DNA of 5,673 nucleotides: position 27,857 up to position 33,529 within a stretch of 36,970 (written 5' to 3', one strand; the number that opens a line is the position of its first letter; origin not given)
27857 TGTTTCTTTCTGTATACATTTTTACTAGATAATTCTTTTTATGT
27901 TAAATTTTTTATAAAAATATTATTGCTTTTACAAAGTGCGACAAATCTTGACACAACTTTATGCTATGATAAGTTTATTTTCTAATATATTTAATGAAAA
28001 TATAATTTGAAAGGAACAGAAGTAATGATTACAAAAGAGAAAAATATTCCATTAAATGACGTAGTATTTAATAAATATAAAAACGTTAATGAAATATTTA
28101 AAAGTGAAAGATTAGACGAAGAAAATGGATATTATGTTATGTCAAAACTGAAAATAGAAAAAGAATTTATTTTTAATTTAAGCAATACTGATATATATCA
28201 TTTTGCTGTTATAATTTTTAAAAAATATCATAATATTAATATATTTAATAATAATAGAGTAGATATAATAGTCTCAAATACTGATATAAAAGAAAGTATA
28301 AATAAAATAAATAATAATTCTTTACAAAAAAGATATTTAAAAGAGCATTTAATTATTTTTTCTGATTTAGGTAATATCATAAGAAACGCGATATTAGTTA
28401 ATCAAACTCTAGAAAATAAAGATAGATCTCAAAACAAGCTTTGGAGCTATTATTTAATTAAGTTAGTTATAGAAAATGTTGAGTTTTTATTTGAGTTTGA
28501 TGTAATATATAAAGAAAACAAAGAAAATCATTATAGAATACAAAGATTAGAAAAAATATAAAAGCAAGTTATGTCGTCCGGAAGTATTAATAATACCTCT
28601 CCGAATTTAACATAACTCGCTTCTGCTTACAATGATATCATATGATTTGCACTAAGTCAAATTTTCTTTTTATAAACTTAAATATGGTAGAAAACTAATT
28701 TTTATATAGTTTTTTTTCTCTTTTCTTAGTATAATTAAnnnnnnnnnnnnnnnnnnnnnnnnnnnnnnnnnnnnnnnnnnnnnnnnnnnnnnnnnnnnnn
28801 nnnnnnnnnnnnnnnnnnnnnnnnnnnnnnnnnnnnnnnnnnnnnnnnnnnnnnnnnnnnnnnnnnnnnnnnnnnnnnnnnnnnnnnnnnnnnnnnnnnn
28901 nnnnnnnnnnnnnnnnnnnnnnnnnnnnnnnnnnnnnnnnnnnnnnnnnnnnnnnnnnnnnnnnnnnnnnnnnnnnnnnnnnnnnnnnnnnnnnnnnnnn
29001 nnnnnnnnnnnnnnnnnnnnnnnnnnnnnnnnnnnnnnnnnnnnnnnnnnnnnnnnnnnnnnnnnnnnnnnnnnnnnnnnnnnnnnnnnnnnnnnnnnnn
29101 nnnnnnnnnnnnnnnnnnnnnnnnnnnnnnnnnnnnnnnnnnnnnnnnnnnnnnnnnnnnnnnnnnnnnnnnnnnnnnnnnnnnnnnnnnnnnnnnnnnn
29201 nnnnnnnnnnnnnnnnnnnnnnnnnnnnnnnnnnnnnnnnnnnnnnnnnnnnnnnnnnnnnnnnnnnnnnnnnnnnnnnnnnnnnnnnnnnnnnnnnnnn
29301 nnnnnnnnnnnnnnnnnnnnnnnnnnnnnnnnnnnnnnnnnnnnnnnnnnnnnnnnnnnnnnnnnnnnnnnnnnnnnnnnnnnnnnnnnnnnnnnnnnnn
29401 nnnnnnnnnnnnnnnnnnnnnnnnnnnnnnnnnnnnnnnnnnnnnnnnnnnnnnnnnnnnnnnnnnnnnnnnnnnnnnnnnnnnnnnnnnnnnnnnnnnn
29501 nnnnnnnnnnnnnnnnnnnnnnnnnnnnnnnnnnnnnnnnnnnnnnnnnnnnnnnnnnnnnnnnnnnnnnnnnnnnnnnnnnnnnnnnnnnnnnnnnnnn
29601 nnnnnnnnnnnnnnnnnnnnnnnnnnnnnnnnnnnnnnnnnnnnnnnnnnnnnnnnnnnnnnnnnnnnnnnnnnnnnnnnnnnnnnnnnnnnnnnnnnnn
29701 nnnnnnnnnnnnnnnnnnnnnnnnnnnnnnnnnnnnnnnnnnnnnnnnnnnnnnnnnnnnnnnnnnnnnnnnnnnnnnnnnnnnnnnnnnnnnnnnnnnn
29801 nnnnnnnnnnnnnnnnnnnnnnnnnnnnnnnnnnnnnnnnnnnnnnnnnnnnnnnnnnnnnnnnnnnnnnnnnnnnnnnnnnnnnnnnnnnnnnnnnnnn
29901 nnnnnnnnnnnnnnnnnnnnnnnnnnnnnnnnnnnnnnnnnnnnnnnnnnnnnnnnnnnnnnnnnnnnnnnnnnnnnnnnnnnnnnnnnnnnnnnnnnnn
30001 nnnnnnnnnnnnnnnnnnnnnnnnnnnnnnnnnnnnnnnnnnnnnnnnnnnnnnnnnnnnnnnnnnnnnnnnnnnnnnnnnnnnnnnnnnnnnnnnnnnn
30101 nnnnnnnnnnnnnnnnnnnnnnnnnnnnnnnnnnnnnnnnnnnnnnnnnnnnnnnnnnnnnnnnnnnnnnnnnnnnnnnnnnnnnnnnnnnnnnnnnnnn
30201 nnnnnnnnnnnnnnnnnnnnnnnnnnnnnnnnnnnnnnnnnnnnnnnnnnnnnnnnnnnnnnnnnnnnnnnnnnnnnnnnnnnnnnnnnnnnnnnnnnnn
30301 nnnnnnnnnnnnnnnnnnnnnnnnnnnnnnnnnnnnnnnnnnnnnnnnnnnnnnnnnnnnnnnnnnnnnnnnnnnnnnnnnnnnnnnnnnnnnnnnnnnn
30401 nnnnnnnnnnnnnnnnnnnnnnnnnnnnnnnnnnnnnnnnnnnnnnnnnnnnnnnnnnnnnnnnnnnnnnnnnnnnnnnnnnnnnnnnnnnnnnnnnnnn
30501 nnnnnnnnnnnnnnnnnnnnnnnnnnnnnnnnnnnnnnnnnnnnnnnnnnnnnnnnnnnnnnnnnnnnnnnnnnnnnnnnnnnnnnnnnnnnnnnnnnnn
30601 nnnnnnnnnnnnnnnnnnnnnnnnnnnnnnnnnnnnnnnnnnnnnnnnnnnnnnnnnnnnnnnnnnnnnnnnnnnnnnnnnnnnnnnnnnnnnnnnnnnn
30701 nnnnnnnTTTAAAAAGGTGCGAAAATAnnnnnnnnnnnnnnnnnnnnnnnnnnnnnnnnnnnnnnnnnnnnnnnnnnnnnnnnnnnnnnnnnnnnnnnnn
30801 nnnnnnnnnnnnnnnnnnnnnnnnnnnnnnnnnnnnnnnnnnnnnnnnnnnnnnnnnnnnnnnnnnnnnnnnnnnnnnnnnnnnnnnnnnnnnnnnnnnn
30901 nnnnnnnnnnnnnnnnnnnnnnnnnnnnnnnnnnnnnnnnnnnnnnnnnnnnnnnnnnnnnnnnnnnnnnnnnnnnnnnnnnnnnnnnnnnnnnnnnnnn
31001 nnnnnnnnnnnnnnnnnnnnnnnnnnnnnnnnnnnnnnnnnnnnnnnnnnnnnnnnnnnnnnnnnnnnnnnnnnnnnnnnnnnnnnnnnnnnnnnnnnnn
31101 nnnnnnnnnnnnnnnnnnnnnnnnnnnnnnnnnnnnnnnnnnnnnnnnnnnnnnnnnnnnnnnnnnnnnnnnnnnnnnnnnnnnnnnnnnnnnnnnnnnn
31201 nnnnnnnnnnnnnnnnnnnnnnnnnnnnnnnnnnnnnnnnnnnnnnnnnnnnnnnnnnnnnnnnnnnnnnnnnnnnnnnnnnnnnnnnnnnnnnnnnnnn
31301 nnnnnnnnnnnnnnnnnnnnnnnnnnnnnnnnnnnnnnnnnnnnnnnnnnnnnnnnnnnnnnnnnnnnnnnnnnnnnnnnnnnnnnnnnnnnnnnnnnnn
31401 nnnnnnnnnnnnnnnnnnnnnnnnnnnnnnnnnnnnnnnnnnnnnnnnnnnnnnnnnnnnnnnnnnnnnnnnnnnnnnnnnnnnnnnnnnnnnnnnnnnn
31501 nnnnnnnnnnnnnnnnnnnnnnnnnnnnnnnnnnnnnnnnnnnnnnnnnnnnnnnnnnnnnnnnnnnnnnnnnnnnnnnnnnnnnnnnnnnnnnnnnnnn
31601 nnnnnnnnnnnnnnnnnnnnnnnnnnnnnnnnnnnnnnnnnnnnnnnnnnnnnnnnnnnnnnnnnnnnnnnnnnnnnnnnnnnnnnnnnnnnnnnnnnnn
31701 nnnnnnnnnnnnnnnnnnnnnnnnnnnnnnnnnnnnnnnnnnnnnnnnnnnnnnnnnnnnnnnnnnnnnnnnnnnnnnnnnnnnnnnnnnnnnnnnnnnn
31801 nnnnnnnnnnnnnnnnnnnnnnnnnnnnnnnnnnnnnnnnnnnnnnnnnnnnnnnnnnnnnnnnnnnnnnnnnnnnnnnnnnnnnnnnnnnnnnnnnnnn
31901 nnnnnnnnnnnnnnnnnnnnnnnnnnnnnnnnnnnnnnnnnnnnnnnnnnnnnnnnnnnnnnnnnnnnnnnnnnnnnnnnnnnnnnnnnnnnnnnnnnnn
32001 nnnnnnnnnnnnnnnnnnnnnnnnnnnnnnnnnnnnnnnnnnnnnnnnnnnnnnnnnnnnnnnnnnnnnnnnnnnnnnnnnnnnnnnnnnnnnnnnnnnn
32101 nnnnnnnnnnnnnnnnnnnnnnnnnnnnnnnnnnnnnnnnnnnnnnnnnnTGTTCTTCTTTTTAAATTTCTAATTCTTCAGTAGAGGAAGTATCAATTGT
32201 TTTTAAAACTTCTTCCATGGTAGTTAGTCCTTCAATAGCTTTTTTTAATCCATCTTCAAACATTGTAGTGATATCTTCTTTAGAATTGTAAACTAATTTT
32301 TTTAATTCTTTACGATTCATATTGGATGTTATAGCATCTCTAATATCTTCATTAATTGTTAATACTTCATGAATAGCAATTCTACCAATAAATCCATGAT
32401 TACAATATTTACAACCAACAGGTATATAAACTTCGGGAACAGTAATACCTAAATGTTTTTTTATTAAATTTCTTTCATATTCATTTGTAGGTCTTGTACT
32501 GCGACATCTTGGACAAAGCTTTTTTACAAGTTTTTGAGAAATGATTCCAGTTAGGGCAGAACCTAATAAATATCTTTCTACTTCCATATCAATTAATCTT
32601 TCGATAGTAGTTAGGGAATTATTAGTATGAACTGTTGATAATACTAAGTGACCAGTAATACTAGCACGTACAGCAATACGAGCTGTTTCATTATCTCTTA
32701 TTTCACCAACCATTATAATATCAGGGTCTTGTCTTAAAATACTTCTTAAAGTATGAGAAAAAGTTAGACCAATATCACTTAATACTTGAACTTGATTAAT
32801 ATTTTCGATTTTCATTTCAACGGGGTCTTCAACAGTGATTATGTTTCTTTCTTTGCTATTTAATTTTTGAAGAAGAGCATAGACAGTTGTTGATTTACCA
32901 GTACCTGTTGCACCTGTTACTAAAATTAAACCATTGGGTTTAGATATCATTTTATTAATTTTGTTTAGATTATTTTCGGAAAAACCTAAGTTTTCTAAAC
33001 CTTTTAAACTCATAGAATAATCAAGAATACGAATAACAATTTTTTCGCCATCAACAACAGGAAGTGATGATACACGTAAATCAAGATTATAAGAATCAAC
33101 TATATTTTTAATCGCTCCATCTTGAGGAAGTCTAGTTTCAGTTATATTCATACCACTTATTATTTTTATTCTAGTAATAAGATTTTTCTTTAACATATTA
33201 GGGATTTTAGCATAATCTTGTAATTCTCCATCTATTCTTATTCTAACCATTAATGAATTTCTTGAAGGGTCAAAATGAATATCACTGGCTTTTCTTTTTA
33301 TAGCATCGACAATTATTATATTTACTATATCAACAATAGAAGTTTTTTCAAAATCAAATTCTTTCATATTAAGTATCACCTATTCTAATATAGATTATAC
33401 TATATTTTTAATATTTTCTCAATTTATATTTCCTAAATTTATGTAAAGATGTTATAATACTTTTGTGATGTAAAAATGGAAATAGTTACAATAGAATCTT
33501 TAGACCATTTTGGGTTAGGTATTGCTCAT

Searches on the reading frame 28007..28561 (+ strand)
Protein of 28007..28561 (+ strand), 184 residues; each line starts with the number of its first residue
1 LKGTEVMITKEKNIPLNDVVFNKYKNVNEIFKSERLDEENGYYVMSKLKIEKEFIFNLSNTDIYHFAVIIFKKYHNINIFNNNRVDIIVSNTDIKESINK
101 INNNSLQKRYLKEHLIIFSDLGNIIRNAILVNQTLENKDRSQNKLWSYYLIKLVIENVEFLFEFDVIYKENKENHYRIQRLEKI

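Call 76: search_protein_families(library=pfam, proteins=[window:28007-28561:+], max_evalue=0.001)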
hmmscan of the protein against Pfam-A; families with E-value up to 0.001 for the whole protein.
window:28007-28561:+ (184 aa): 1 family
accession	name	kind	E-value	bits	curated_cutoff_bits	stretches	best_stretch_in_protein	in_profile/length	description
PF18798.6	LPD3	-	0.00041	21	27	1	78-176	22-114/114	Large polyvalent protein-associated domain 3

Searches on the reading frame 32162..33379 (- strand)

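Call 76: search_protein_families(library=pfam, proteins=[window:32162-33379:-], max_evalue=0.001)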
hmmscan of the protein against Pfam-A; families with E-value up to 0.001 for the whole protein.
window:32162-33379:- (405 aa): 7 families
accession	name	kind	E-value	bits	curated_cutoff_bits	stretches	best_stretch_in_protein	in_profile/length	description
PF00437.27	T2SSE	-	1.1e-123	413.1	24.9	1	12-392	5-369/370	Type II/IV secretion system protein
PF13401.12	AAA_22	-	1.9e-06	28.7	27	1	149-206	5-61/130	AAA domain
PF20720.3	nSTAND3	-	5.1e-05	23.5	27.2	1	139-190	8-58/155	Novel STAND NTPase 3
PF13191.12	AAA_16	-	0.00023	22.1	32.6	1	148-189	24-63/167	AAA ATPase domain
PF25199.1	nSTAND_NTPase5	-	0.00041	20.6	34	1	146-200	38-93/145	Novel STAND NTPase 5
PF12775.13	AAA_7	-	0.00045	20.2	25.8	0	143-183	27-67/181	P-loop containing dynein motor region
PF01935.23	DUF87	-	0.00053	20.6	23.2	1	142-180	19-55/220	Helicase HerA, central domain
